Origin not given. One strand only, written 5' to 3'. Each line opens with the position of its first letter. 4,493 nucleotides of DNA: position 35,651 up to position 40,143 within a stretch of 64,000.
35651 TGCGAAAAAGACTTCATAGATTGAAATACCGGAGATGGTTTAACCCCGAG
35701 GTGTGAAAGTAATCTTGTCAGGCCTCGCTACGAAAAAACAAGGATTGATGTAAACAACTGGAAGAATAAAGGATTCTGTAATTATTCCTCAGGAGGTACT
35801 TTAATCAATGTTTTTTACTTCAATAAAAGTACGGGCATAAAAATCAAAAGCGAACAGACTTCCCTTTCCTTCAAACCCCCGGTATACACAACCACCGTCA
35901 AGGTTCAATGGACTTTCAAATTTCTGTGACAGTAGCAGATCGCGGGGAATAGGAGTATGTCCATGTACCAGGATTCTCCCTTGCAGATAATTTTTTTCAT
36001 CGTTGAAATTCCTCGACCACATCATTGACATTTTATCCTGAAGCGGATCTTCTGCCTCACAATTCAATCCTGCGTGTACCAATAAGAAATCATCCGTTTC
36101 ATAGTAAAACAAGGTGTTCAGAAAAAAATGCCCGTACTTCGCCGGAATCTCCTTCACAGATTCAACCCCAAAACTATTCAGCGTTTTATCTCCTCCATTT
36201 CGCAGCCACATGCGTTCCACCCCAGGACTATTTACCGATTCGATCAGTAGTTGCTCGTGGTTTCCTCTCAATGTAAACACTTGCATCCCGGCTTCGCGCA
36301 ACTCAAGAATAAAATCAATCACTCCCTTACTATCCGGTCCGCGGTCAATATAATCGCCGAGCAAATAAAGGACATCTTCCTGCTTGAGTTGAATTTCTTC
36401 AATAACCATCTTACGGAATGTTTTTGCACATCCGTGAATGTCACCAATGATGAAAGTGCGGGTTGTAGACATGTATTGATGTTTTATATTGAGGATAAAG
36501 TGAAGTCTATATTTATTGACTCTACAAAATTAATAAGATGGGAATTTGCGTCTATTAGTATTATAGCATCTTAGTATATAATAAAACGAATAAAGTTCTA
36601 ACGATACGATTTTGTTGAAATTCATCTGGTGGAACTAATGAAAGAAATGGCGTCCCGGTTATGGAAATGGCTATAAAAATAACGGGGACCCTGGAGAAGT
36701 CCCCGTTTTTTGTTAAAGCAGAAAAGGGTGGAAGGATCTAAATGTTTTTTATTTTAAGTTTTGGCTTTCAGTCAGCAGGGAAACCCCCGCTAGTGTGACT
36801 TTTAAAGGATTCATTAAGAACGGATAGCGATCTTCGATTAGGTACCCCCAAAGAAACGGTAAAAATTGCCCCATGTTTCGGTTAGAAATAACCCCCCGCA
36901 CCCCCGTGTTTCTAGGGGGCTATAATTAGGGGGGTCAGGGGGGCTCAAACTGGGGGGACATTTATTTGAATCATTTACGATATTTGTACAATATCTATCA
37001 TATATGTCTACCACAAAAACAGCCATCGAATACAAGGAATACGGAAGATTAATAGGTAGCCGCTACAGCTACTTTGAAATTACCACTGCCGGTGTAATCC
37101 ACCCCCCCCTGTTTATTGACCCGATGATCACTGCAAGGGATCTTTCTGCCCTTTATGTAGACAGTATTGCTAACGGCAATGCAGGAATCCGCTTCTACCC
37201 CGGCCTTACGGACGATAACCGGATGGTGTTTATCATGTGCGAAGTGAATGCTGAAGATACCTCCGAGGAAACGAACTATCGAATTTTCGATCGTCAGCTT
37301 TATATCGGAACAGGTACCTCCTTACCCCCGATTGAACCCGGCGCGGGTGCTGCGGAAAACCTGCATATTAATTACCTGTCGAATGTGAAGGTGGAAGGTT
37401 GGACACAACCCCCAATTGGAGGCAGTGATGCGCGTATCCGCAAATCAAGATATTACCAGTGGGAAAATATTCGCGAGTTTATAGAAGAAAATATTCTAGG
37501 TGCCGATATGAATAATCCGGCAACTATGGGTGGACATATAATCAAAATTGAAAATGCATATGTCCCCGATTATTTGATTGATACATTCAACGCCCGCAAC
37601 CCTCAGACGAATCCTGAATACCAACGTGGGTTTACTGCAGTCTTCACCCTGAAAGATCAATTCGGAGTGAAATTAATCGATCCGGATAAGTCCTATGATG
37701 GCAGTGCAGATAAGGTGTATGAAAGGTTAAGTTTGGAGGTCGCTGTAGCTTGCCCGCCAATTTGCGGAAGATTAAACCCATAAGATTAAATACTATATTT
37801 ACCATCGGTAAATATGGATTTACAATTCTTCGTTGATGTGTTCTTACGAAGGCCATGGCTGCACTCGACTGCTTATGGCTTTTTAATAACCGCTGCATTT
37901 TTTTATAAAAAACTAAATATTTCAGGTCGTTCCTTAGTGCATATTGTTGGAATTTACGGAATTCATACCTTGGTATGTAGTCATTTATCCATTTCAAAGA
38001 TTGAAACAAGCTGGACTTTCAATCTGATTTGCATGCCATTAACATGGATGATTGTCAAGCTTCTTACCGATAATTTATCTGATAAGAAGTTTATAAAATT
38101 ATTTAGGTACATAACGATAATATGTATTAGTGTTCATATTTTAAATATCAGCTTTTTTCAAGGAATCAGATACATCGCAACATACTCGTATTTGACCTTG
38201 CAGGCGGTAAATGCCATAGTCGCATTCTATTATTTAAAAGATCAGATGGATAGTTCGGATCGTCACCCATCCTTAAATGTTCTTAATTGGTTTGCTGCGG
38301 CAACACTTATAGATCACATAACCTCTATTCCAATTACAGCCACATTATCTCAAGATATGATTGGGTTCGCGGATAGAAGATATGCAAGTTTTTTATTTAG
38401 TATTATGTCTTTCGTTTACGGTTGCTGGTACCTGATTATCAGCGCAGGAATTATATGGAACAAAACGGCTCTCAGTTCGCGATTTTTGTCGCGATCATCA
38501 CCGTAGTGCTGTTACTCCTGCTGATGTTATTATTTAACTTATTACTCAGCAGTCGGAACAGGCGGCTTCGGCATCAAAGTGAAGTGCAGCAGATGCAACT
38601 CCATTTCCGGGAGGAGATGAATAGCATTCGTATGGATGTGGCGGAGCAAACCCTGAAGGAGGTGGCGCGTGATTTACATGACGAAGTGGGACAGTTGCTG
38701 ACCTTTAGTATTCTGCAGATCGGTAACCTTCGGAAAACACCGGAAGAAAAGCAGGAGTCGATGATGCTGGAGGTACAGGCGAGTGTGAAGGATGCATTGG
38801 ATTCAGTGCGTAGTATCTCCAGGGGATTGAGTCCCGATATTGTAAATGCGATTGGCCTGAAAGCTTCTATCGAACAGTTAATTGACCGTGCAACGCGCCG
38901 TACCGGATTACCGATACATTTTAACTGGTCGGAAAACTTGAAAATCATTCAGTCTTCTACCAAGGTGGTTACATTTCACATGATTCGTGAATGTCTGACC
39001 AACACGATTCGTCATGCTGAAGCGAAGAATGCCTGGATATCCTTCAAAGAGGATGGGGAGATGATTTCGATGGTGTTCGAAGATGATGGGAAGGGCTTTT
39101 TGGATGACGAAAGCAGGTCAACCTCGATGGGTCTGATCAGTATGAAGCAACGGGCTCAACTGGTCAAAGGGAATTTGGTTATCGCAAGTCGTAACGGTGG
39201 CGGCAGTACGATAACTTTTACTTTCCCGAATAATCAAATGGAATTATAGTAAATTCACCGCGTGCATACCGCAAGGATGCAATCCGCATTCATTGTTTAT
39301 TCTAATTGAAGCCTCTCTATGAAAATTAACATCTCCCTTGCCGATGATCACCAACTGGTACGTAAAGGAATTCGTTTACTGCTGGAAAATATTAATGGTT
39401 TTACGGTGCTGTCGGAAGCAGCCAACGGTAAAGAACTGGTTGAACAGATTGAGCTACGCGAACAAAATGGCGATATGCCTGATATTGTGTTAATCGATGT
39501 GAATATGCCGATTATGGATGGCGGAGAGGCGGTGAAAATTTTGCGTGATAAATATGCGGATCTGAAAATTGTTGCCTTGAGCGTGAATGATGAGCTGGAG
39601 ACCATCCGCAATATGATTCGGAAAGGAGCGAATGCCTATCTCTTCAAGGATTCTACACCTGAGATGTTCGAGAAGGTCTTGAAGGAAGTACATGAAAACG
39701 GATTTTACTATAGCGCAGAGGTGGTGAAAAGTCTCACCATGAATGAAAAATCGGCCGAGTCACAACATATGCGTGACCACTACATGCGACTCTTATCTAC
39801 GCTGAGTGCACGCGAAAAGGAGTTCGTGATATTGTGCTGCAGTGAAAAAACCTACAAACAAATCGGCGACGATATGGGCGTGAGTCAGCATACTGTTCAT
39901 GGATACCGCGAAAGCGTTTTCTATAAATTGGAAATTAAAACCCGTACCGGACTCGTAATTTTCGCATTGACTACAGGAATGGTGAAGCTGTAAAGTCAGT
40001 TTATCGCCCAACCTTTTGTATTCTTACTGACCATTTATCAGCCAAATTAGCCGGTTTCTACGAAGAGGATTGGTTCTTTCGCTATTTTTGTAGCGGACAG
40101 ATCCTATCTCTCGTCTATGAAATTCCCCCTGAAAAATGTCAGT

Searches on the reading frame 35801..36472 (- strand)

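Call 8: search_protein_families(library=pfam, proteins=[window:35801-36472:-], max_evalue=0.001)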
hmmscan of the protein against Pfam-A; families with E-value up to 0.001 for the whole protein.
window:35801-36472:- (223 aa): 1 family
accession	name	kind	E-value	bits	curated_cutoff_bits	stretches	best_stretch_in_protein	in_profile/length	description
PF00149.33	Metallophos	-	1.2e-17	65.4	21.5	1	5-176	2-159/191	Calcineurin-like phosphoesterase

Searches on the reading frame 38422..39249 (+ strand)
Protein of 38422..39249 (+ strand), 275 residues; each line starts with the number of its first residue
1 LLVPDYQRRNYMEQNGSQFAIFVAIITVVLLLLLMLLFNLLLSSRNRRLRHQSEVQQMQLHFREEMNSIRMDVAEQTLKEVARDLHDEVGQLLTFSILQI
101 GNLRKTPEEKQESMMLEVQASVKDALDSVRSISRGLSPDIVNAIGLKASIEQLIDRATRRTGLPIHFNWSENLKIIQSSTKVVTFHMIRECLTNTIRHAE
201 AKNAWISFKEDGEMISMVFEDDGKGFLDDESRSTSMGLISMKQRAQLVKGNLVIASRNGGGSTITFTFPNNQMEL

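Call 8: search_protein_families(library=pfam, proteins=[window:38422-39249:+], max_evalue=0.001)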
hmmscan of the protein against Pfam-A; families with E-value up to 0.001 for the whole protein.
window:38422-39249:+ (275 aa): 2 families
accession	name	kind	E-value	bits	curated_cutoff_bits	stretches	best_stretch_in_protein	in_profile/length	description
PF02518.31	HATPase_c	-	3.7e-11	43.9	26.4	1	185-270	7-109/111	Histidine kinase-, DNA gyrase B-, and HSP90-like ATPase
PF07730.19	HisKA_3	-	1.4e-10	42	24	1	80-139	4-66/68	Histidine kinase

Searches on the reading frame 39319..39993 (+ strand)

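Call 8: search_protein_families(library=pfam, proteins=[window:39319-39993:+], max_evalue=0.001)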
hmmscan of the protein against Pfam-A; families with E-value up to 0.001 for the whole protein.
window:39319-39993:+ (224 aa): 4 families
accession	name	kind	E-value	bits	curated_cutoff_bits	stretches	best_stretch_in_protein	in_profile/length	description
PF00072.30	Response_reg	-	2.4e-22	79.6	30.2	1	5-119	1-108/111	Response regulator receiver domain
PF00196.25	GerE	-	1.9e-10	40.6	23.5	1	161-216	2-57/57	Bacterial regulatory proteins, luxR family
PF04545.22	Sigma70_r4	-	1.9e-05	24.5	24.1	1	158-194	1-38/50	Sigma-70, region 4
PF08281.18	Sigma70_r4_2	-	9.2e-05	22.4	25.7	1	156-194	5-44/54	Sigma-70, region 4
